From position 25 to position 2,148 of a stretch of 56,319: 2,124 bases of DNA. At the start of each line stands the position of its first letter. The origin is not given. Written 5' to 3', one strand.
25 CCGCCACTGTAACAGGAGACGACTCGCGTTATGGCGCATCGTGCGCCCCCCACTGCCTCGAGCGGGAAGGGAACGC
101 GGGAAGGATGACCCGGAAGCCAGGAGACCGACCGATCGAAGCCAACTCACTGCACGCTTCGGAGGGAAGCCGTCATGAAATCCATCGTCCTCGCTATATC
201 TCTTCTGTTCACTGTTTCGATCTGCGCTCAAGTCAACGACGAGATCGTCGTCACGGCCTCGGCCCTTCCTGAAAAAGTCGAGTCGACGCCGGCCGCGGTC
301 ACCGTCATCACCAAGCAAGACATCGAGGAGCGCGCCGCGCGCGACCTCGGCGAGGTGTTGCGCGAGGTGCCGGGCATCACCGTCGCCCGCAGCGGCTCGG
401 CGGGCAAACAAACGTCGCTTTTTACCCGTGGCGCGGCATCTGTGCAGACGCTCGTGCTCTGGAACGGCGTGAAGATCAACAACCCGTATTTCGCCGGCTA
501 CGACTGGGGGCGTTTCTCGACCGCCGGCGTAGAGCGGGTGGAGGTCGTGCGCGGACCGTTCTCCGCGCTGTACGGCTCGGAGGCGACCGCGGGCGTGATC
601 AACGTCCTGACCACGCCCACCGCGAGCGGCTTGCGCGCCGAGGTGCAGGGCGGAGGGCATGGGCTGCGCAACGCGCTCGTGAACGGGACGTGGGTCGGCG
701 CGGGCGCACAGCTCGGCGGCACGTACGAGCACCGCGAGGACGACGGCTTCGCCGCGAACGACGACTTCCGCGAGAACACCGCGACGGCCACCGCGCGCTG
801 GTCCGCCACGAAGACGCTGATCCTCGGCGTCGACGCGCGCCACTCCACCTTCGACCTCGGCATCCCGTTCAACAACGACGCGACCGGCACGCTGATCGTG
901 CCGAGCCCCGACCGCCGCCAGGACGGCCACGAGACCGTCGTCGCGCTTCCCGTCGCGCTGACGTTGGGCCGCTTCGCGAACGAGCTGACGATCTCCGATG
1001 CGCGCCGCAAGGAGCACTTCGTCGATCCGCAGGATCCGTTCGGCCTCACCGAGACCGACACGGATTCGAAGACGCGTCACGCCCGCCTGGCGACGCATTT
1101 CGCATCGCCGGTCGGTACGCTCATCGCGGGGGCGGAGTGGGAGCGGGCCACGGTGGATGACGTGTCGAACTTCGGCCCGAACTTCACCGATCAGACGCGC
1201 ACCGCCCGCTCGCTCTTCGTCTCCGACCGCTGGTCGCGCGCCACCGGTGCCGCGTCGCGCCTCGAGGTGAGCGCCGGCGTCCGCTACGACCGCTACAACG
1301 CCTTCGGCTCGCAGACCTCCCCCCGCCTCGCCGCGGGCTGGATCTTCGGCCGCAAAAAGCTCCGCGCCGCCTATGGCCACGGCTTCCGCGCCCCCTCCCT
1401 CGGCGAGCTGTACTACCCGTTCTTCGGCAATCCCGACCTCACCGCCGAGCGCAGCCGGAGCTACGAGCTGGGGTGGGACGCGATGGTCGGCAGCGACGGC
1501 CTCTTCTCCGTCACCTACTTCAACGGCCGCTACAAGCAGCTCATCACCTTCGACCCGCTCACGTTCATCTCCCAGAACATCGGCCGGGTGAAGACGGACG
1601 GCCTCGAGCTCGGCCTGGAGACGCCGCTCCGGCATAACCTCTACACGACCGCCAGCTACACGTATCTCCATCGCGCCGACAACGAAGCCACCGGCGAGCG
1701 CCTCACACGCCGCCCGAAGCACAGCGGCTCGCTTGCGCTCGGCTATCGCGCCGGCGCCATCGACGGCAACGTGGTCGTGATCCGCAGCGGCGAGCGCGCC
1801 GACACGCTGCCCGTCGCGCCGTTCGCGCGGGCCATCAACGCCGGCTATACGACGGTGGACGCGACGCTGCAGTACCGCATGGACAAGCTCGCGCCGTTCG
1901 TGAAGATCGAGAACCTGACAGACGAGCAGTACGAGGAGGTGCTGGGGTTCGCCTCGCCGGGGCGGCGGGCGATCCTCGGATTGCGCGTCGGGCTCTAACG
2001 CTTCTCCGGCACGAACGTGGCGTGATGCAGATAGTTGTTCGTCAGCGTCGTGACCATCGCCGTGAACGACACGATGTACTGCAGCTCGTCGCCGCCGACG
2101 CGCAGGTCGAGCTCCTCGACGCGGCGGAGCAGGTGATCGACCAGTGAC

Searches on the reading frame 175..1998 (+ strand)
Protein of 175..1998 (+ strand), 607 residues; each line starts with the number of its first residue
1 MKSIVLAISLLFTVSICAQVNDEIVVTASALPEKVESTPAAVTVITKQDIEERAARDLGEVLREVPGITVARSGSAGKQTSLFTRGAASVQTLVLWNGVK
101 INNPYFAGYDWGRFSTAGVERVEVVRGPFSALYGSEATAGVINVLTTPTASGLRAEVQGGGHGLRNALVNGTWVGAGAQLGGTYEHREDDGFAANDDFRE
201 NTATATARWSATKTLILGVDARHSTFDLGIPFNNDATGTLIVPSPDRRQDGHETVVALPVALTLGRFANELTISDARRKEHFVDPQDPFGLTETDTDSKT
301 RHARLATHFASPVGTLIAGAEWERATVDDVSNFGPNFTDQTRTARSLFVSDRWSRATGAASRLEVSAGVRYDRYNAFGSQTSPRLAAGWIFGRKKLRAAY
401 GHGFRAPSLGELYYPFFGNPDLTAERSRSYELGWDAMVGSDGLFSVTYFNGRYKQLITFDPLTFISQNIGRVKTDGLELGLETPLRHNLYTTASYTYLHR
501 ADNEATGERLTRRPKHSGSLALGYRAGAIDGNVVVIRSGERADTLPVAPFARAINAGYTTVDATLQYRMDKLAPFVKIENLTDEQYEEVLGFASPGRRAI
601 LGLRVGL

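Call 101: find_encoding_contigs(protein=window:175-1998:+, flank=10000, max_places=1)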
Protein window:175-1998:+ (607 aa): 1 contig read that carries it; 1 place shown.
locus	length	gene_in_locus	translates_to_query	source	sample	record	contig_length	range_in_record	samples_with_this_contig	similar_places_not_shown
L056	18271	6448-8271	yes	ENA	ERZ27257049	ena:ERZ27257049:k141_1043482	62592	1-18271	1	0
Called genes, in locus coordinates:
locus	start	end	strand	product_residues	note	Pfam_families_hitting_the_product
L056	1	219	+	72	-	?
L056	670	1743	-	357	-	PF00025:Arf (weak), PF00071:Ras (weak)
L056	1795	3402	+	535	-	PF01979:Amidohydro_1, PF07969:Amidohydro_3 (weak)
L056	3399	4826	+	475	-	PF07969:Amidohydro_3, PF01979:Amidohydro_1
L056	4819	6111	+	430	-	PF07969:Amidohydro_3 (faint), PF01979:Amidohydro_1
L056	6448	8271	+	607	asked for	PF07715:Plug, PF00593:TonB_dep_Rec_b-barrel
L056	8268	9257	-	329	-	PF15887:Peptidase_Mx (weak)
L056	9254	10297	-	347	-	PF07478:Dala_Dala_lig_C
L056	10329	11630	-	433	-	PF01134:GIDA, PF01266:DAO (faint), PF07992:Pyr_redox_2 (weak), PF13450:NAD_binding_8 (faint)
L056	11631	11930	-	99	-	PF11950:DUF3467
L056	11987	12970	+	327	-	PF00149:Metallophos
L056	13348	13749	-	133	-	-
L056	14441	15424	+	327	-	PF07478:Dala_Dala_lig_C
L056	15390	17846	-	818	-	PF13428:TPR_14 (faint)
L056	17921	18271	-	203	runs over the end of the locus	-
